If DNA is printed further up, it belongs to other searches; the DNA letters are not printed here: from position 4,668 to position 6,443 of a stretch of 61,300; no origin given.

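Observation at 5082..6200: ComEC-type MBL-fold module exported and fused to three carbohydrate-binding-like repeats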

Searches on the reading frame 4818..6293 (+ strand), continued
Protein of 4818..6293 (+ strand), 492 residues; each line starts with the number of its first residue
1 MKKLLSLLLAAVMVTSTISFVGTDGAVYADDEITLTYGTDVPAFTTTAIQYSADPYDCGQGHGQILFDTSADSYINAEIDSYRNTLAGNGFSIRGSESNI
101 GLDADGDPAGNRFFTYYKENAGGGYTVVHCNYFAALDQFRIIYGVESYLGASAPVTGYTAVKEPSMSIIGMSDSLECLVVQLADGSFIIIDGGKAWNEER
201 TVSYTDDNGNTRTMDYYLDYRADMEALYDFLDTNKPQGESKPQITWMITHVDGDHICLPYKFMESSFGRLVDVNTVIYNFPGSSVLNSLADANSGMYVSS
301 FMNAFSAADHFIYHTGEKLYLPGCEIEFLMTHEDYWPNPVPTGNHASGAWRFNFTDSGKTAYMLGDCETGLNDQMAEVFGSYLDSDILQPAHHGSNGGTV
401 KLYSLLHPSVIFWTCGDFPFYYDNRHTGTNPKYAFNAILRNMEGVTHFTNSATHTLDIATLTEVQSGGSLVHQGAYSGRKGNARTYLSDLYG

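Call 29: find_encoding_contigs(protein=P0053, flank=10000, max_places=2)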
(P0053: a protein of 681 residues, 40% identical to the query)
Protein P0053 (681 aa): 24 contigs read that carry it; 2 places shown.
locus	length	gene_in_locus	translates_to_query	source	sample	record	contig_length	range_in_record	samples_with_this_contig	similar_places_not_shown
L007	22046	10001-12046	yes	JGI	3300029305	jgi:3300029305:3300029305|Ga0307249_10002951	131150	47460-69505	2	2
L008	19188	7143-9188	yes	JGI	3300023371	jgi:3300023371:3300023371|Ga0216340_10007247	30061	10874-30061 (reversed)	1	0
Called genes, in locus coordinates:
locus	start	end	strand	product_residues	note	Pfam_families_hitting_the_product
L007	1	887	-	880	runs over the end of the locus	PF13872:AAA_34 (weak), PF00176:SNF2-rel_dom, PF00270:DEAD (faint), PF00271:Helicase_C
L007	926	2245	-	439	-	PF04326:SLFN_AlbA_2, PF13749:HATPase_c_4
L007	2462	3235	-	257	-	PF00149:Metallophos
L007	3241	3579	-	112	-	PF01934:HepT-like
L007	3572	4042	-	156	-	PF01381:HTH_3 (weak), PF01909:NTP_transf_2, PF18765:Polbeta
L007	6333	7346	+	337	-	PF02899:Phage_int_SAM_1 (weak), PF13495:Phage_int_SAM_4 (weak), PF00589:Phage_integrase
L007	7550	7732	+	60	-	-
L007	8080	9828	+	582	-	PF00239:Resolvase, PF07508:Recombinase, PF13408:Zn_ribbon_recom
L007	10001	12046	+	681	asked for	PF09479:Flg_new (faint)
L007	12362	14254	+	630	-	PF09479:Flg_new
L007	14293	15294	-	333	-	PF01118:Semialdhyde_dh, PF02774:Semialdhyde_dhC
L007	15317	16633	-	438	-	PF00696:AA_kinase, PF13840:ACT_7 (faint), PF22468:ACT_9, PF01842:ACT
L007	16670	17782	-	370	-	PF03447:NAD_binding_3, PF00742:Homoserine_dh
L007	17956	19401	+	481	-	PF14821:Thr_synth_N, PF00291:PALP, PF24857:THR4_C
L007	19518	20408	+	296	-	PF00288:GHMP_kinases_N, PF08544:GHMP_kinases_C (weak)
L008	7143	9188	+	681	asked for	PF09479:Flg_new (faint)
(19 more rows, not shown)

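Call 30: find_encoding_contigs(protein=P0088, flank=10000, max_places=2)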
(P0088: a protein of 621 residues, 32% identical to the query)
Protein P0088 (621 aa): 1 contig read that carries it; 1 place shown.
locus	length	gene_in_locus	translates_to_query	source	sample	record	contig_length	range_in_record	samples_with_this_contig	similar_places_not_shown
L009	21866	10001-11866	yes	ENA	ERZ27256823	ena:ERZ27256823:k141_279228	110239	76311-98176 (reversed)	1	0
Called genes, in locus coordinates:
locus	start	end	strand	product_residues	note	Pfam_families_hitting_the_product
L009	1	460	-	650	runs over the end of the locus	PF00753:Lactamase_B (faint)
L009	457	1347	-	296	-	PF10114:PocR, PF00165:HTH_AraC (faint), PF12833:HTH_18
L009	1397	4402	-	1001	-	PF02837:Glyco_hydro_2_N, PF00703:Glyco_hydro_2 (weak), PF02836:Glyco_hydro_2_C, PF16353:LacZ_4, PF02929:Bgal_small_N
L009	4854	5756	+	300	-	PF00165:HTH_AraC (weak), PF12833:HTH_18, PF00165:HTH_AraC (weak)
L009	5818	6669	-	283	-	PF00892:EamA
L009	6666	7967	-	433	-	PF01408:GFO_IDH_MocA, PF21252:Glyco_hydro_109_C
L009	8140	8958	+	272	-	PF00165:HTH_AraC (weak), PF12833:HTH_18, PF00165:HTH_AraC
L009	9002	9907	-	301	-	PF12833:HTH_18, PF00165:HTH_AraC (weak)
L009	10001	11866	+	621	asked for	-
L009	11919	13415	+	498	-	-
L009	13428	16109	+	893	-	-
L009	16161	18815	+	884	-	-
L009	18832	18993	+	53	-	-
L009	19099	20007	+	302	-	-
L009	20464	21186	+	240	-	-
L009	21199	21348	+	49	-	-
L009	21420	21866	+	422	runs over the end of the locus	-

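Call 39: find_related_loci(query=A1, collection=genome_contigs, flank=10000)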
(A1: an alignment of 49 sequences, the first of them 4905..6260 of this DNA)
Query A1 (452 aa) in genome_contigs; peptide patterns used: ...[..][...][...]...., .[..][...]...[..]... (x = any residue, [..] = any of these).
598 stretches matched a pattern (row limit reached: there are more); 349 encode a relative of the query (tblastn E <= 1e-3); the best 80 are kept; 78 distinct loci.
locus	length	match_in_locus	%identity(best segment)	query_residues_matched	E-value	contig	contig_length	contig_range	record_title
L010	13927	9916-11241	55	6-452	6e-152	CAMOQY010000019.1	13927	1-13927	MAG: uncultured Lachnospiraceae bacterium isolate SRR873605_bin.151_metaWRAP_v1.3_MAG genome assembly, contig: NODE_9736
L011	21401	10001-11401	52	2-452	3e-145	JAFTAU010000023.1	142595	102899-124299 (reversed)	MAG: Lachnospiraceae bacterium isolate RGIG3649 Goat_Rumen.Co__c568669, whole genome shotgun sequence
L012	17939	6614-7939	55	6-452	2e-151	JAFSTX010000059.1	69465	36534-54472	MAG: Lachnospiraceae bacterium isolate RGIG3470 Goat_Rumen.Co__c1860468, whole genome shotgun sequence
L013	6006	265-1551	48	12-446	5e-129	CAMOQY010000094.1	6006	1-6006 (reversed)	MAG: uncultured Lachnospiraceae bacterium isolate SRR873605_bin.151_metaWRAP_v1.3_MAG genome assembly, contig: NODE_4192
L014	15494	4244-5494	48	12-434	7e-126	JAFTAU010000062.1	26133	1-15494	MAG: Lachnospiraceae bacterium isolate RGIG3649 Goat_Rumen.Co__c2017213, whole genome shotgun sequence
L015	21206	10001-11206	48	27-436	7e-118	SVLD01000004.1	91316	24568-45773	MAG: Oscillospiraceae bacterium isolate SIG478 NODE_1369_length_91316_cov_2.673546, whole genome shotgun sequence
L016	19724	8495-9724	43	12-434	1e-106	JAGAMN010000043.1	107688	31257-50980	MAG: Oscillospiraceae bacterium isolate RGIG8578 Water_deer_Cecum-3__c473452, whole genome shotgun sequence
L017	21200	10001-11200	43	27-434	9e-104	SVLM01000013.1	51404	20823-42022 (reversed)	MAG: Oscillospiraceae bacterium isolate SIG487 NODE_15295_length_51404_cov_4.337520, whole genome shotgun sequence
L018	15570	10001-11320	41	11-442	1e-93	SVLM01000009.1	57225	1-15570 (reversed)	MAG: Oscillospiraceae bacterium isolate SIG487 NODE_13010_length_57225_cov_3.978651, whole genome shotgun sequence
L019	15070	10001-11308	40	12-440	2e-89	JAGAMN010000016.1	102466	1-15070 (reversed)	MAG: Oscillospiraceae bacterium isolate RGIG8578 Water_deer_Cecum-3__c124660, whole genome shotgun sequence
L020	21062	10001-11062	44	82-434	3e-82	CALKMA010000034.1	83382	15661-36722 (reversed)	MAG TPA_asm: uncultured Faecalibacterium sp. isolate ERR912026_bin.77_CONCOCT_v1.1_MAG genome assembly, contig: ERZ82610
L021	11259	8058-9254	39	48-440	1e-80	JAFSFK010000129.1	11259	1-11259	MAG: Oscillospiraceae bacterium isolate RGIG3093 Goat_Rectum-6__c569579, whole genome shotgun sequence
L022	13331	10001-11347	36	7-433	2e-73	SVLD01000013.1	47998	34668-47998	MAG: Oscillospiraceae bacterium isolate SIG478 NODE_3956_length_47998_cov_3.067933, whole genome shotgun sequence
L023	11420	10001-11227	35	28-429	2e-69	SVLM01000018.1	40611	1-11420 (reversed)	MAG: Oscillospiraceae bacterium isolate SIG487 NODE_21382_length_40611_cov_4.345939, whole genome shotgun sequence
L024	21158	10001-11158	34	12-432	4e-65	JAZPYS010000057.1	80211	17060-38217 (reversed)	MAG: Acetatifactor sp. isolate T1900044646_TS20190112.MAGScoT_cleanbin_000051 SGB_1373_k141_1500902, whole genome shotgu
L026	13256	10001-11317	33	12-433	2e-58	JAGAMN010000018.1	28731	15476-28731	MAG: Oscillospiraceae bacterium isolate RGIG8578 Water_deer_Cecum-3__c162731, whole genome shotgun sequence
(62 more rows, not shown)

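Call 45: find_encoding_contigs(protein=P0083, flank=10000, max_places=1)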
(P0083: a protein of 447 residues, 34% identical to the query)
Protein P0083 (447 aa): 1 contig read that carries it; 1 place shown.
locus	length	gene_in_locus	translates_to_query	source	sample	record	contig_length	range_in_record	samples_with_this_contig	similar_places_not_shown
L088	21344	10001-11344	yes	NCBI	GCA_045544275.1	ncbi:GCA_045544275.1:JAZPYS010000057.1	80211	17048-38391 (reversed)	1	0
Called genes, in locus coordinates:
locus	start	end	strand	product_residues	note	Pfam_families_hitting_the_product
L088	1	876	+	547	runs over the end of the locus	PF00753:Lactamase_B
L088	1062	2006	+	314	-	PF00528:BPD_transp_1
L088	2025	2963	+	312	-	PF00528:BPD_transp_1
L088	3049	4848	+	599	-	-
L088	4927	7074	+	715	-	PF19773:DUF6259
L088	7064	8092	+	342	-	PF00107:ADH_zinc_N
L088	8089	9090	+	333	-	PF01408:GFO_IDH_MocA, PF22725:GFO_IDH_MocA_C3, PF02894:GFO_IDH_MocA_C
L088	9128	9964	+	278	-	PF03009:GDPD, PF16387:DUF4996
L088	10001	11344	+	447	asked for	-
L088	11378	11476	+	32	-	-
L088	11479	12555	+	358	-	PF02879:PGM_PMM_II, PF02880:PGM_PMM_III, PF00408:PGM_PMM_IV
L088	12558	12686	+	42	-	-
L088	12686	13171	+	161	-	PF09992:NAGPA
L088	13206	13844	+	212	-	PF00702:Hydrolase, PF13419:HAD_2, PF13242:Hydrolase_like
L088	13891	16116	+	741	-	PF12833:HTH_18, PF00165:HTH_AraC (weak)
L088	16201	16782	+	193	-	PF09719:C_GCAxxG_C_C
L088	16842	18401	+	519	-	-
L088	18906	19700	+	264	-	-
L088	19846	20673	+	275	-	PF00497:SBP_bac_3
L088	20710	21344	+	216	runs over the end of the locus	PF00528:BPD_transp_1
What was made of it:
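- L088: GDPD, MBL, PGM/PMM, NAGPA and HAD genes in one ABC operon (call 45).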

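Call 46: find_encoding_contigs(protein=P0102, flank=10000, max_places=1)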
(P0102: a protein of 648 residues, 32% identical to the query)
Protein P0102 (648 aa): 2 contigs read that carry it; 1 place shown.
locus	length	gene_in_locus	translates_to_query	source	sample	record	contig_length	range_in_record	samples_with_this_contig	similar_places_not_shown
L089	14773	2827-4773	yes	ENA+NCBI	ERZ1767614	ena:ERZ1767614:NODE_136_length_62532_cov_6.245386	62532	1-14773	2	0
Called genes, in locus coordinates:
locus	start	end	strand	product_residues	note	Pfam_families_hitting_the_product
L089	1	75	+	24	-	?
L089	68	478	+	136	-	PF00480:ROK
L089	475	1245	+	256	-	PF00702:Hydrolase, PF13419:HAD_2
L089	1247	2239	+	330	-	-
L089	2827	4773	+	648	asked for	-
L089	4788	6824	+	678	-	-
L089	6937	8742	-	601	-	PF00009:GTP_EFTU, PF01926:MMR_HSR1 (faint), PF03144:GTP_EFTU_D2, PF00679:EFG_C, PF06421:LepA_C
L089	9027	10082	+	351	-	PF01408:GFO_IDH_MocA, PF22725:GFO_IDH_MocA_C3, PF02894:GFO_IDH_MocA_C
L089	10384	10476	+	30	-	-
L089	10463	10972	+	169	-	PF01613:Flavin_Reduct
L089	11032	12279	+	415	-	PF00171:Aldedh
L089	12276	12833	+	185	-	PF00149:Metallophos, PF12850:Metallophos_2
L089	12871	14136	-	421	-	PF00275:EPSP_synthase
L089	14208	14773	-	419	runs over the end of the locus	PF12725:DUF3810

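Call 51: search_solved_structures(query=L009:13428-16109:+, max_evalue=1)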
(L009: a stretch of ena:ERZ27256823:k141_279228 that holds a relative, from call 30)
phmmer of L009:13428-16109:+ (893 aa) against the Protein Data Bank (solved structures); distinct sequences matched with E-value up to 1: 0.

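Call 64: search_protein_representatives(alignment_id=A1)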
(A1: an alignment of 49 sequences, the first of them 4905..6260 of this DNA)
Query: 49 sequences, 585 profile positions. Proteins with E-value up to 0.001 (for the whole library): 8772; up to 1e-10: 2885; up to 1e-30: 1593. The best 150 are listed.
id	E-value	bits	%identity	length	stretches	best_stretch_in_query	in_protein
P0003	3.7e-235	798.5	-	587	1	4-578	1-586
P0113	6.8e-228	774.5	-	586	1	3-577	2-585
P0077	2.1e-205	700.2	-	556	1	4-578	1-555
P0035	8.7e-204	694.9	-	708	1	32-580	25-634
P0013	1.1e-199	681.4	-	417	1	172-578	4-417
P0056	1.1e-196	671.5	-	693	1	2-573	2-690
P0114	3.9e-176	603.6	-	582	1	6-577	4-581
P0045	2.9e-175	600.7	-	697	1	162-580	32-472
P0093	1.5e-171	588.4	-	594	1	4-580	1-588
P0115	3.0e-168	577.5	-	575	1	166-580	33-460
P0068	6.8e-168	576.4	-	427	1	139-577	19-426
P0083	2.0e-165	568.2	-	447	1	147-577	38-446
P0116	8.4e-165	566.1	-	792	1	158-580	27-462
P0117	9.6e-165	566.0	-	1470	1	164-580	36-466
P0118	3.9e-164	563.9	-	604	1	7-577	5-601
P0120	5.1e-162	557.0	-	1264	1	160-579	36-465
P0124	1.8e-155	535.3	-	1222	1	165-578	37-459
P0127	3.0e-154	531.3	-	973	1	133-576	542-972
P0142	2.2e-140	485.5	-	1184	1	163-579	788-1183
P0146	1.2e-137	476.5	-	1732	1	142-579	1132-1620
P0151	6.0e-134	464.3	-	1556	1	170-575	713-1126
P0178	1.3e-110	387.2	-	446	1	165-569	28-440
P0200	2.7e-97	343.2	-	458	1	191-580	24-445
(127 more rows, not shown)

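Call 67: search_protein_families(library=pfam, proteins=[P0120, P0124, P0127, P0146, P0151, P0116, P0142], max_evalue=0.001)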
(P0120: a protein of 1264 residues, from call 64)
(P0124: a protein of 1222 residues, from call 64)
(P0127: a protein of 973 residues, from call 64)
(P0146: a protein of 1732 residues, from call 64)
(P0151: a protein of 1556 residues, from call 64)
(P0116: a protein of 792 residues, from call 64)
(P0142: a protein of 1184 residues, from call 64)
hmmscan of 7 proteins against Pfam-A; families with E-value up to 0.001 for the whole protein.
P0120 (1264 aa): 1 family
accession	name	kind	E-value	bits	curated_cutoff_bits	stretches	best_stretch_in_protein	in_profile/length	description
PF08305.17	NPCBM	-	1.2e-06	29.1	23.9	0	564-708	31-135/137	NPCBM/NEW2 domain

P0124 (1222 aa): 1 family
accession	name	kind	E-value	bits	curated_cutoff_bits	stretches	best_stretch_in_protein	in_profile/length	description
PF08305.17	NPCBM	-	2.4e-12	47.5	23.9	1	797-922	30-135/137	NPCBM/NEW2 domain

P0127 (973 aa): 1 family
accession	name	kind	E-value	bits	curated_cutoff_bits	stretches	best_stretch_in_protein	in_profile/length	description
PF08305.17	NPCBM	-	3.5e-08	34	23.9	1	138-278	11-136/137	NPCBM/NEW2 domain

P0146 (1732 aa): 1 family
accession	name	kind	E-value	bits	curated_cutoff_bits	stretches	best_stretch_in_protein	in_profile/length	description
PF08305.17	NPCBM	-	4.1e-29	101.8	23.9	3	677-818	19-134/137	NPCBM/NEW2 domain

P0151 (1556 aa): 1 family
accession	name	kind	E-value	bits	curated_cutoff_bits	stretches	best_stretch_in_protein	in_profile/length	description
PF00753.33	Lactamase_B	-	0.00021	21.7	22.7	0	824-913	4-65/196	Metallo-beta-lactamase superfamily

P0116 (792 aa): 2 families
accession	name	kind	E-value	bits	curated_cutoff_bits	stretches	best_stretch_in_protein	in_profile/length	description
PF09479.16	Flg_new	-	3.7e-07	30.6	27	1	456-535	2-65/65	Listeria-Bacteroides repeat domain (List_Bact_rpt)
PF13229.12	Beta_helix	-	1.9e-05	24.8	25.9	1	671-718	6-53/158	Right handed beta helix region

P0142 (1184 aa): 2 families
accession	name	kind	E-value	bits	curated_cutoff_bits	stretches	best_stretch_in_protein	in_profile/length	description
PF08305.17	NPCBM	-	1.8e-18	67.3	23.9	2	320-455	23-135/137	NPCBM/NEW2 domain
PF00753.33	Lactamase_B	-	2.6e-06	27.9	22.7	1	906-1105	4-167/196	Metallo-beta-lactamase superfamily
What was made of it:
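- Repeated fusion to NPCBM points to a glycan substrate (call 67).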

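Call 76: find_encoding_contigs(protein=P0146, flank=10000, max_places=1)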
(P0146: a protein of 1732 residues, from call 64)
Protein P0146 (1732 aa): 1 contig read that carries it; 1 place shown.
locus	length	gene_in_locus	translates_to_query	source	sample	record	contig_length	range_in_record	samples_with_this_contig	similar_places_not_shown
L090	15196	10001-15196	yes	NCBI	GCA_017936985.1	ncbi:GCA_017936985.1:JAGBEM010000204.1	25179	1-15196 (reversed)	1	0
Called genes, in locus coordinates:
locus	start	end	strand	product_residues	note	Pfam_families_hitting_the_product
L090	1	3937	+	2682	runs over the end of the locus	PF00092:VWA (weak), PF13519:VWA_2 (weak), PF24547:DUF7601, PF12892:FctA, PF22091:DUF6941 (faint), PF24306:THSD1_N (faint), PF12892:FctA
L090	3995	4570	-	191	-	PF01135:PCMT (weak), PF02353:CMAS (weak), PF13489:Methyltransf_23, PF01209:Ubie_methyltran (weak), PF13847:Methyltransf_31, PF08241:Methyltransf_11, PF08242:Methyltransf_12, PF13649:Methyltransf_25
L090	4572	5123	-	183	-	PF07155:ECF-ribofla_trS (weak), PF12822:ECF_trnsprt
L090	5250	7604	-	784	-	PF01915:Glyco_hydro_3_C, PF14310:Fn3-like, PF00933:Glyco_hydro_3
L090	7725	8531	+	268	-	PF02311:AraC_binding, PF07883:Cupin_2, PF00165:HTH_AraC (faint), PF12833:HTH_18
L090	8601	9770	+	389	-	PF14907:NTP_transf_5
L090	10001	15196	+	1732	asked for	PF08305:NPCBM (weak)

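Call 77: find_encoding_contigs(protein=P0096, flank=10000, max_places=1)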
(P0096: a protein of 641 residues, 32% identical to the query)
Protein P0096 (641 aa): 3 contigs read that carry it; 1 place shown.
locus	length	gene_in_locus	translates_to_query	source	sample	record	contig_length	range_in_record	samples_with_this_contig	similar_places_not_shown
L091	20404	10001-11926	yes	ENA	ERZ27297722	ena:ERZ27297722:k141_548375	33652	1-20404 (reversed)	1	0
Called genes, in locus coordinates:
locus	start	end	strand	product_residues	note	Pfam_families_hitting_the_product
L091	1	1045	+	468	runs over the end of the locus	-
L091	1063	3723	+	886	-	PF01935:DUF87, PF19044:P-loop_TraG, PF12846:AAA_10 (weak)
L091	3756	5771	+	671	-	-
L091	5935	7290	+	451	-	-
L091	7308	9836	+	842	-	-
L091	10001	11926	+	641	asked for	-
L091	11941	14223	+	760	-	-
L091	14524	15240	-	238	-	-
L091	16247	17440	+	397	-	PF00291:PALP, PF01842:ACT (weak)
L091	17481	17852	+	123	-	PF01042:Ribonuc_L-PSP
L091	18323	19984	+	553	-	PF02776:TPP_enzyme_N, PF00205:TPP_enzyme_M, PF02775:TPP_enzyme_C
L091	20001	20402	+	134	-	?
